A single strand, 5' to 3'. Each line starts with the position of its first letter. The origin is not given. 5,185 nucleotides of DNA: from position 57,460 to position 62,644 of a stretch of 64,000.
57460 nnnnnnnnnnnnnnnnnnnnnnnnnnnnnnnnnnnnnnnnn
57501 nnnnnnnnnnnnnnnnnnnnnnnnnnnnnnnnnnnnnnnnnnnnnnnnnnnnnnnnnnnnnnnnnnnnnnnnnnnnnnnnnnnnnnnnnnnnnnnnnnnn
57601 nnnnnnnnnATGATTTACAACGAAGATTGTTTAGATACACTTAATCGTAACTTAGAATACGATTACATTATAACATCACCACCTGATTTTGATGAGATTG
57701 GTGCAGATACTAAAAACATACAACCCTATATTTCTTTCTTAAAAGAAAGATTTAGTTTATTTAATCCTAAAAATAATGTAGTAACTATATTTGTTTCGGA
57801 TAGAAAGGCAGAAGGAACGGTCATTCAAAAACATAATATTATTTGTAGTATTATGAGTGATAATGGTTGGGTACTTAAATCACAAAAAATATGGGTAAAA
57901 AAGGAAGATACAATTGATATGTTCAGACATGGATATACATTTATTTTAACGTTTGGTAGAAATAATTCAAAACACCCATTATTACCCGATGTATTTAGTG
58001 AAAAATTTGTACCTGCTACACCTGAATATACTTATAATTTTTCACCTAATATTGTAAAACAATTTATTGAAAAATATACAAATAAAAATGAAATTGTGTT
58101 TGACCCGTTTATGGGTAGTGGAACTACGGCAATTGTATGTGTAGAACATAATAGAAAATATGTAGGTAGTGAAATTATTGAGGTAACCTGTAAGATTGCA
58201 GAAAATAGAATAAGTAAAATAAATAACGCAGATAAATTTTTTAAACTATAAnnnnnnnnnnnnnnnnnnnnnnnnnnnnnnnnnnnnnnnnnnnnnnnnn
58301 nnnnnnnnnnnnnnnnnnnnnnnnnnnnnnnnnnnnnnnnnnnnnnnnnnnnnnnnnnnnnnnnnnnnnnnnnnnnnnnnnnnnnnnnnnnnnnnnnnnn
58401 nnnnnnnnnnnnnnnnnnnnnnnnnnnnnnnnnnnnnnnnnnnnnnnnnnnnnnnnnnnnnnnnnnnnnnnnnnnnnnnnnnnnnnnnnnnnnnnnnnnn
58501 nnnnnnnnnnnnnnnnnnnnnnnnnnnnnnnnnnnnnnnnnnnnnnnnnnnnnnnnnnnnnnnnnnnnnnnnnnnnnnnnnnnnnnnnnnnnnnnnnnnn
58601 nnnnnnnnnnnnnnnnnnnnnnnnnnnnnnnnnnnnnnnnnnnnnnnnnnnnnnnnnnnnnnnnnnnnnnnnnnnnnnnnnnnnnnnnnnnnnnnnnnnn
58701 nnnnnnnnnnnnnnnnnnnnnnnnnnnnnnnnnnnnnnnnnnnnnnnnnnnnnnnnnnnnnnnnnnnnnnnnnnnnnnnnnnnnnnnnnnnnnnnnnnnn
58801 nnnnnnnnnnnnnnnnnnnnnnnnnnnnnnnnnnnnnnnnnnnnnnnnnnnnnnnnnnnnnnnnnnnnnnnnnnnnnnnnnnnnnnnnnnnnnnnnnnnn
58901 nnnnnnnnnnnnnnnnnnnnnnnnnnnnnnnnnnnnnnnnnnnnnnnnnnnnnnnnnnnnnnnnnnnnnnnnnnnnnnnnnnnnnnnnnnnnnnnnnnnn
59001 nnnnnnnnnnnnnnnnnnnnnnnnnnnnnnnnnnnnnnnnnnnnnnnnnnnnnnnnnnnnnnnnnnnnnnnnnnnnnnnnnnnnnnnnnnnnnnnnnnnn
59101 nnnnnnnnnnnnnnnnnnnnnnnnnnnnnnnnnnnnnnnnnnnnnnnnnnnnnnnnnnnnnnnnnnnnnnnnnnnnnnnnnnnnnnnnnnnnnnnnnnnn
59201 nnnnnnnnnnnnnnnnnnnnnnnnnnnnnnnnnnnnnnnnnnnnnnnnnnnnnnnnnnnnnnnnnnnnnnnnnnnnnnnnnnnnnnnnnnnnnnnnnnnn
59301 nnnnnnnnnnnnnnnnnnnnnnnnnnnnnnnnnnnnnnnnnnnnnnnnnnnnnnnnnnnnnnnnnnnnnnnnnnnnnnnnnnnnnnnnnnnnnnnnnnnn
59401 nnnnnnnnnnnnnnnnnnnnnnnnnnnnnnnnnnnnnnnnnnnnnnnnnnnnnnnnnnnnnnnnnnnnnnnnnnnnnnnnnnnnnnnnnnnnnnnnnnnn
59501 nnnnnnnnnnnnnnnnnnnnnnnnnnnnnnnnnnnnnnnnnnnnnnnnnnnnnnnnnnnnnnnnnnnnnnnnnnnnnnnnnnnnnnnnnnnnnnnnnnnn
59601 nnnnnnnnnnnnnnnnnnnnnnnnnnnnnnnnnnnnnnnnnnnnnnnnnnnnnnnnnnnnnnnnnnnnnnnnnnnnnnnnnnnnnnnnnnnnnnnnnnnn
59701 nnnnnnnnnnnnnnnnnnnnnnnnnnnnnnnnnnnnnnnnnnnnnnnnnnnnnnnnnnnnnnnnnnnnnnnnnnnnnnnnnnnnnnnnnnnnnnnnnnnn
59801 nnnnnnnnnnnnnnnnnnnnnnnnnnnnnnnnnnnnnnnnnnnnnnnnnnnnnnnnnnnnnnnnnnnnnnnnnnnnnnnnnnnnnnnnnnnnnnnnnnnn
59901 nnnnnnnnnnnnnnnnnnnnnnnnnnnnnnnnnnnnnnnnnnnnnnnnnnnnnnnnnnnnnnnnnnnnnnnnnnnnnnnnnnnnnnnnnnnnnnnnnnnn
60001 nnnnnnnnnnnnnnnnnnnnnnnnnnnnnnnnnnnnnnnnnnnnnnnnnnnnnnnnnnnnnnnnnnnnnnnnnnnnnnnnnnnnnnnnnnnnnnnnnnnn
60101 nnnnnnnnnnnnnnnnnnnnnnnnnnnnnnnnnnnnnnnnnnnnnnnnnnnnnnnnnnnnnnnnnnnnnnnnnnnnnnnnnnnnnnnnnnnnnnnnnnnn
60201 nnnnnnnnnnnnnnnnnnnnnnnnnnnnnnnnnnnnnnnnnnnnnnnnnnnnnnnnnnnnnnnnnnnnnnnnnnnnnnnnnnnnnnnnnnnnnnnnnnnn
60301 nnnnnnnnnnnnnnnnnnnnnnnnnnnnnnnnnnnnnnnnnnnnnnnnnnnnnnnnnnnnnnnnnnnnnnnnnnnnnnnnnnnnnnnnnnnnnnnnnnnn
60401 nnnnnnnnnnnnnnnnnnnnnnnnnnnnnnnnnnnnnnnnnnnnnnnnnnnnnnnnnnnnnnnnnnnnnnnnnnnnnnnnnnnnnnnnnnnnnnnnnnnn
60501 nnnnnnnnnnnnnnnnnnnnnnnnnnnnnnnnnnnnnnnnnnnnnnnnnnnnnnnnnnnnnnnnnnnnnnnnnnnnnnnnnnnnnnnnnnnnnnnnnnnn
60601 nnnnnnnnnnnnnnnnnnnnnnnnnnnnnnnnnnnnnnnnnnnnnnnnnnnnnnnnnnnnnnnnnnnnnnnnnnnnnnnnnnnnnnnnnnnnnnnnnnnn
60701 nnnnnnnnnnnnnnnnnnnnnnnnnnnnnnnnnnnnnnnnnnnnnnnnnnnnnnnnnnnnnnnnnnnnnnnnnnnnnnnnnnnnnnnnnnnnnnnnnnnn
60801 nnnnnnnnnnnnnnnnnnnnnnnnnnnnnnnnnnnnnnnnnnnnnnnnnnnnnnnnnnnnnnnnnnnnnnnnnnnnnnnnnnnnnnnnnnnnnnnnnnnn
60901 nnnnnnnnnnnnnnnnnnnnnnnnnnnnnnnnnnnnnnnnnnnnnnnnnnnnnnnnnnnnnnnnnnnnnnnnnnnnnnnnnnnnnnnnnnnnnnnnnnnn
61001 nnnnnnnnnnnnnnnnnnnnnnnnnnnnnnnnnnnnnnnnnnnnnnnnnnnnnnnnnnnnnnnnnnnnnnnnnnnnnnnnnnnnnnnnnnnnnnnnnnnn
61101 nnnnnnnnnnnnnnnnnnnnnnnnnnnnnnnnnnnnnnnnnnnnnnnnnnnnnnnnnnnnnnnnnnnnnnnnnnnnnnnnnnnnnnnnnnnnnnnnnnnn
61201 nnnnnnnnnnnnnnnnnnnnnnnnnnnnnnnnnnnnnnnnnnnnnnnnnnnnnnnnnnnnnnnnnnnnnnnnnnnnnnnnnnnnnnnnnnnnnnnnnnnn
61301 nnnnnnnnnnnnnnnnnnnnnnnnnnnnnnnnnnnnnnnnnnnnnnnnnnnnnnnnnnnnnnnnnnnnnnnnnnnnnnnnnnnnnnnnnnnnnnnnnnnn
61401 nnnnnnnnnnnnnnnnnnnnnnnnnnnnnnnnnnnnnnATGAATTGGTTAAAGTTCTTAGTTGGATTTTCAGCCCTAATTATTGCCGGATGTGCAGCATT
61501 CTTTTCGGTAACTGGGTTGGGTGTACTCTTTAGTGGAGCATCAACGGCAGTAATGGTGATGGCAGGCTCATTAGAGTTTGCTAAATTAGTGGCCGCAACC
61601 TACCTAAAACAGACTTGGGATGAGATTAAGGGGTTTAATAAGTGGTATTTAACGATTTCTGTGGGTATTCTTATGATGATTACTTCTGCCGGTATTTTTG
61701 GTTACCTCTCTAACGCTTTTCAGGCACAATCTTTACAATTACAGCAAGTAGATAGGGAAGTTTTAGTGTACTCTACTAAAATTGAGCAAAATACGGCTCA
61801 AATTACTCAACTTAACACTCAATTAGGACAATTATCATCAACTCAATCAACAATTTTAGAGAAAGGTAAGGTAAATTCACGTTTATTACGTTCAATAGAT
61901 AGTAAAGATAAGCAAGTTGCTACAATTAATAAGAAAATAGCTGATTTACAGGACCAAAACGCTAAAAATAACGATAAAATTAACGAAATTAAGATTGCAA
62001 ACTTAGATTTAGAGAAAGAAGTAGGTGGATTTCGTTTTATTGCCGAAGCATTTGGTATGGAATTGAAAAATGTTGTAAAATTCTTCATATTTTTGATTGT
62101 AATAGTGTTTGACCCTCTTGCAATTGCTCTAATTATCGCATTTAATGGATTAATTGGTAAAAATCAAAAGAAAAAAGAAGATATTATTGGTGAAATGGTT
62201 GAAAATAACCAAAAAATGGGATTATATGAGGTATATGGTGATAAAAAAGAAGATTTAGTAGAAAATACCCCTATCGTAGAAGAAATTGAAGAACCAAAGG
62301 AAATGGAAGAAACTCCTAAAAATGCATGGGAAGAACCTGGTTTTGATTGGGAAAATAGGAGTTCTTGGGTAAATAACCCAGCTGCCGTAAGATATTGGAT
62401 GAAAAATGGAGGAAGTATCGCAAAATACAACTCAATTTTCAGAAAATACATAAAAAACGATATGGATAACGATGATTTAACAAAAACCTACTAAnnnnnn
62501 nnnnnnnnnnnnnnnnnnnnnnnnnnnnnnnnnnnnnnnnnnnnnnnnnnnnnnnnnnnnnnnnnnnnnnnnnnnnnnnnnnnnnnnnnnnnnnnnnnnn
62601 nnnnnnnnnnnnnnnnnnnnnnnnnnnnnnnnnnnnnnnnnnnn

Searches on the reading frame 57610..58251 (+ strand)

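Call 28: search_protein_families(library=pfam, proteins=[window:57610-58251:+], max_evalue=0.01)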
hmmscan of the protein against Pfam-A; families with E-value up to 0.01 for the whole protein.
window:57610-58251:+ (213 aa): 2 families
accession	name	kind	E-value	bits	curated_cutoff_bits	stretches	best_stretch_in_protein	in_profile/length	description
PF01555.25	N6_N4_Mtase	-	6.9e-22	78.9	26.7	2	138-198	160-220/221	DNA methylase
PF01170.24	UPF0020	-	0.0004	20.6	22.3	0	11-68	115-173/197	RMKL-like, methyltransferase domain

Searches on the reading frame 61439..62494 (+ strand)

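Call 73: search_protein_families(library=pfam, proteins=[window:61439-62494:+], max_evalue=0.01)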
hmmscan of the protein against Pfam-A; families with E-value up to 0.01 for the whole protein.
window:61439-62494:+ (351 aa): 1 family
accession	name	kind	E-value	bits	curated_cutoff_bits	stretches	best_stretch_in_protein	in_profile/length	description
PF04977.20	DivIC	-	0.0017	18.6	28.9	0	85-143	3-61/80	Septum formation initiator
